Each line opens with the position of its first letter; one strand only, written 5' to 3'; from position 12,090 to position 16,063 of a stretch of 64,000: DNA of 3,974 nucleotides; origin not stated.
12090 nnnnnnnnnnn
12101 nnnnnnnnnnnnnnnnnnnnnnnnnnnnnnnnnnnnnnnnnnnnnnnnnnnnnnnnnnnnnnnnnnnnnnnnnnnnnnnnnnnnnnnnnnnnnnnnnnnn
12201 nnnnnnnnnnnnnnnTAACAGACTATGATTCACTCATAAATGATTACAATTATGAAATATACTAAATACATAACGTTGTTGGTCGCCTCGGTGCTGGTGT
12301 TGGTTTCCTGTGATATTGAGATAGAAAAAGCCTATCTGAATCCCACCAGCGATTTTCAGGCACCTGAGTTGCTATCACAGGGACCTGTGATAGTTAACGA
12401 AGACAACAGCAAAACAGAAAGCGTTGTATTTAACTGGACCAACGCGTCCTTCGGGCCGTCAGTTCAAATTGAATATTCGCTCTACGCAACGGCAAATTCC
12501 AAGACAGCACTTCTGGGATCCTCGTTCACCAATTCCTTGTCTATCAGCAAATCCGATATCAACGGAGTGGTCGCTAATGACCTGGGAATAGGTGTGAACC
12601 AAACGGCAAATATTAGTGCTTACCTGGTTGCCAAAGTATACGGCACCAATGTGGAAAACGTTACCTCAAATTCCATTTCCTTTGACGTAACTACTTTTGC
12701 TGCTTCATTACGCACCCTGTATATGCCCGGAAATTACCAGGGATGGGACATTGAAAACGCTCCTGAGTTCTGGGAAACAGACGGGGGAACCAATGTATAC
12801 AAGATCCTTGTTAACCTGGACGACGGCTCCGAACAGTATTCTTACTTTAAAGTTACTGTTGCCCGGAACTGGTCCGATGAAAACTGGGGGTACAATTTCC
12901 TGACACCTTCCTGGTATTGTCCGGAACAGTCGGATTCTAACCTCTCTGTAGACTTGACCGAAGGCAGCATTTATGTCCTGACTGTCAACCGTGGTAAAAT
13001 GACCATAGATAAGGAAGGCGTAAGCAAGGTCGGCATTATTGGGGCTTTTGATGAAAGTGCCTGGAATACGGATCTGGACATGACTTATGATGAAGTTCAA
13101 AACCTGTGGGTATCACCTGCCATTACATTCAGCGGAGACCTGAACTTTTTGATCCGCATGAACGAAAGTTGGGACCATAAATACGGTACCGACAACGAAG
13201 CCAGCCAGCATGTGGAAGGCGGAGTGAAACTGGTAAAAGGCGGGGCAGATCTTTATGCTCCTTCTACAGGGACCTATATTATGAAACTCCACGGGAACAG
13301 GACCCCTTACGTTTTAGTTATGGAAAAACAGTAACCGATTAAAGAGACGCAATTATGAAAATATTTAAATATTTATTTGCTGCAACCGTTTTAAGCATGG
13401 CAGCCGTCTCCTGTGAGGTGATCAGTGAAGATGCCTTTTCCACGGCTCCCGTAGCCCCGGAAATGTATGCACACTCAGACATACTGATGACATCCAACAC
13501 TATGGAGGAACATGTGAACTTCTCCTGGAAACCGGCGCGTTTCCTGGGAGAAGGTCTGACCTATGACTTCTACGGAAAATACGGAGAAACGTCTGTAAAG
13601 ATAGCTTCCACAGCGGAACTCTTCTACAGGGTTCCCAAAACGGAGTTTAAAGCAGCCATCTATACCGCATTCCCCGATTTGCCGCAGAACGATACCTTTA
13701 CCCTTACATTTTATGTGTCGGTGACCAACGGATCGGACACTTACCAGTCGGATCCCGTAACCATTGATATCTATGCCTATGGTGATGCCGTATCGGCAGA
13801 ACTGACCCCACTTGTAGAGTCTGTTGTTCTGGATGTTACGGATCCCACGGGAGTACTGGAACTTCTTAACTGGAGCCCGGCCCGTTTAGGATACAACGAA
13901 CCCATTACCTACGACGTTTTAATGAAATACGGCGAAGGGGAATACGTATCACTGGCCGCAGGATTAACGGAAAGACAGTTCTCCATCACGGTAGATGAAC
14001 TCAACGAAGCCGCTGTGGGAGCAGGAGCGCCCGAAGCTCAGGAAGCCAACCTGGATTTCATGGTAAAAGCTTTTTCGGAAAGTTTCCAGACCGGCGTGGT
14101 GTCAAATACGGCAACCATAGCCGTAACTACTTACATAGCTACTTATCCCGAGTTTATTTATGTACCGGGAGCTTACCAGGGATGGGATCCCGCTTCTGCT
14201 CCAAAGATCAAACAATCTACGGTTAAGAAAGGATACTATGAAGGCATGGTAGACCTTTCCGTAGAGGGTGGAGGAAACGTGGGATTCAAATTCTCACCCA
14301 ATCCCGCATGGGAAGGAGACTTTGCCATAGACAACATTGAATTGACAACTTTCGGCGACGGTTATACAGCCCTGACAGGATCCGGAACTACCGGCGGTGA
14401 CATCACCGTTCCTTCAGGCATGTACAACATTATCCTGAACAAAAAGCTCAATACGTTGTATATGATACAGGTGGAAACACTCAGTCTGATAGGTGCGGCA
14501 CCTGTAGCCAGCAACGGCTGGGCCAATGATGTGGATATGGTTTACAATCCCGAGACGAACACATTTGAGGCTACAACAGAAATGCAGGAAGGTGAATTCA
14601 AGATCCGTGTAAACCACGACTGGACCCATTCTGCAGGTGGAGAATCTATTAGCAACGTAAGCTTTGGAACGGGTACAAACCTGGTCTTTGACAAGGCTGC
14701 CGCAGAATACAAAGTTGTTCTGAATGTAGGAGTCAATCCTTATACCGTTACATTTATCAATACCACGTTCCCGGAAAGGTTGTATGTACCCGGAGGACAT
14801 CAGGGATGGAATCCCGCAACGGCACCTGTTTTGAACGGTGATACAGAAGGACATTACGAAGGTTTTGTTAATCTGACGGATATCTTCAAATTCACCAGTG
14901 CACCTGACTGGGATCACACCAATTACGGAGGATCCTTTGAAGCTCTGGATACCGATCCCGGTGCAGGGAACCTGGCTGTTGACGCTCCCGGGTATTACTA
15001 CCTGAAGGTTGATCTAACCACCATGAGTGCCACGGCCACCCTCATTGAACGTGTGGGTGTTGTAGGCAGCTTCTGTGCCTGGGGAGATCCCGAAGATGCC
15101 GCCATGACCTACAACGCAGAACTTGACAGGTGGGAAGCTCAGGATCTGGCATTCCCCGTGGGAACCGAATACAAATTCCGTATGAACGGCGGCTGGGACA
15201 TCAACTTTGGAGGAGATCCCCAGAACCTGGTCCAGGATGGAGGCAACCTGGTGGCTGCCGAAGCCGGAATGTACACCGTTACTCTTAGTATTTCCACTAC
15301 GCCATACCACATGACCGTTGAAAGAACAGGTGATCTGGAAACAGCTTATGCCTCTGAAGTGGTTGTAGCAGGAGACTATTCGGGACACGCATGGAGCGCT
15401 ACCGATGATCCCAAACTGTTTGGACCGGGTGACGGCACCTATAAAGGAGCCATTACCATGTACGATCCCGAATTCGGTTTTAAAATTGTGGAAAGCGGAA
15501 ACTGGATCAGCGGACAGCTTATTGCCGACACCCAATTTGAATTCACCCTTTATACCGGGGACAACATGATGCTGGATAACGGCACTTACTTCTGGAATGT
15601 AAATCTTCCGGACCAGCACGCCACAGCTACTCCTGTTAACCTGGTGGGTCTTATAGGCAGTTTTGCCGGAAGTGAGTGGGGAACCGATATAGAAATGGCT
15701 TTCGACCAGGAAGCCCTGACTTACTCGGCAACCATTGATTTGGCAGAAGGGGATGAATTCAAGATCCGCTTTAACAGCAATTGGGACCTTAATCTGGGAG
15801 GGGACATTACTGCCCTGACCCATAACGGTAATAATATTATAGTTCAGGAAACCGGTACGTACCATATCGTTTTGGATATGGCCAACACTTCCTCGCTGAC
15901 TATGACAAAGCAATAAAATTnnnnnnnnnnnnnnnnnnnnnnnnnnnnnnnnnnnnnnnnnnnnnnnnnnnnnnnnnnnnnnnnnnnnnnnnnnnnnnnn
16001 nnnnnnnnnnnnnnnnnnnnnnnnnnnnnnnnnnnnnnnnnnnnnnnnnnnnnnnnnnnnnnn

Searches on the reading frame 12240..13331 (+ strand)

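Call 108: search_protein_families(library=pfam, proteins=[window:12240-13331:+], max_evalue=0.00001)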
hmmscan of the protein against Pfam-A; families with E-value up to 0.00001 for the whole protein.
window:12240-13331:+ (364 aa): 1 family
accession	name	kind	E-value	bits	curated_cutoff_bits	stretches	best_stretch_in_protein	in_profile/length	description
PF14292.12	SusE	-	1.7e-10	41.4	25.2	1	30-127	5-103/106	SusE outer membrane protein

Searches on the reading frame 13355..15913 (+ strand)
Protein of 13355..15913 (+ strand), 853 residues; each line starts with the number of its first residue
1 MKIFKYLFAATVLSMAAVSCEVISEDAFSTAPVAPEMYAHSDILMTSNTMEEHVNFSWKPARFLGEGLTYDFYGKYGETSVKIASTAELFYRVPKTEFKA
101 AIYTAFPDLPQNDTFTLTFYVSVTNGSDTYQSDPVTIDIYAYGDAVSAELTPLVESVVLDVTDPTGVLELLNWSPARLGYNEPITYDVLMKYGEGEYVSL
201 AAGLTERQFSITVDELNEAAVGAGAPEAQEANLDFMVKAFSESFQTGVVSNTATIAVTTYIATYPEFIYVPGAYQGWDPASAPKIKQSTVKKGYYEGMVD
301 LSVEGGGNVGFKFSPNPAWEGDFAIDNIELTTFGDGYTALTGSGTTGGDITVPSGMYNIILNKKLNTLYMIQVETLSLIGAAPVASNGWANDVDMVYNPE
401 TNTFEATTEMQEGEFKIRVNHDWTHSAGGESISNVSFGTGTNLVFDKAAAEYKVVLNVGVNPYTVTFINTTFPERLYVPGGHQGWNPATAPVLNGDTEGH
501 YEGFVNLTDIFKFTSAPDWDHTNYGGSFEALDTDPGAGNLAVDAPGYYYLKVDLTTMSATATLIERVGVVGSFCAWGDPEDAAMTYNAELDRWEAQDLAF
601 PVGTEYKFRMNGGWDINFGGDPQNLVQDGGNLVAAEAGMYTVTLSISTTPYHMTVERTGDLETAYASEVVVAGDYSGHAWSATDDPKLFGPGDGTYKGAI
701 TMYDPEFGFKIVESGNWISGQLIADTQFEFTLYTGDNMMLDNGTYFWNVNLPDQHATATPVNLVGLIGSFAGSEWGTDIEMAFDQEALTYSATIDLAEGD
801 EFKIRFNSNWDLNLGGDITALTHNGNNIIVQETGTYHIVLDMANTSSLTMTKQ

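Call 108: search_protein_families(library=pfam, proteins=[window:13355-15913:+], max_evalue=0.00001)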
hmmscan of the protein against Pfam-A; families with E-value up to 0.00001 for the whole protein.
window:13355-15913:+ (853 aa): 3 families
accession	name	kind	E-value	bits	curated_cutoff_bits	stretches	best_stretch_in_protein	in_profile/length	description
PF16411.10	SusF_SusE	-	3.9e-19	70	27.5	0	766-843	1-89/167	Outer membrane protein SusF_SusE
PF14292.12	SusE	-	7.9e-13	49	25.2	1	145-238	11-106/106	SusE outer membrane protein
PF22058.2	X25_BaPul_like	-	9.8e-10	38.8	27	0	781-826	27-72/87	Pullulanase X25 domain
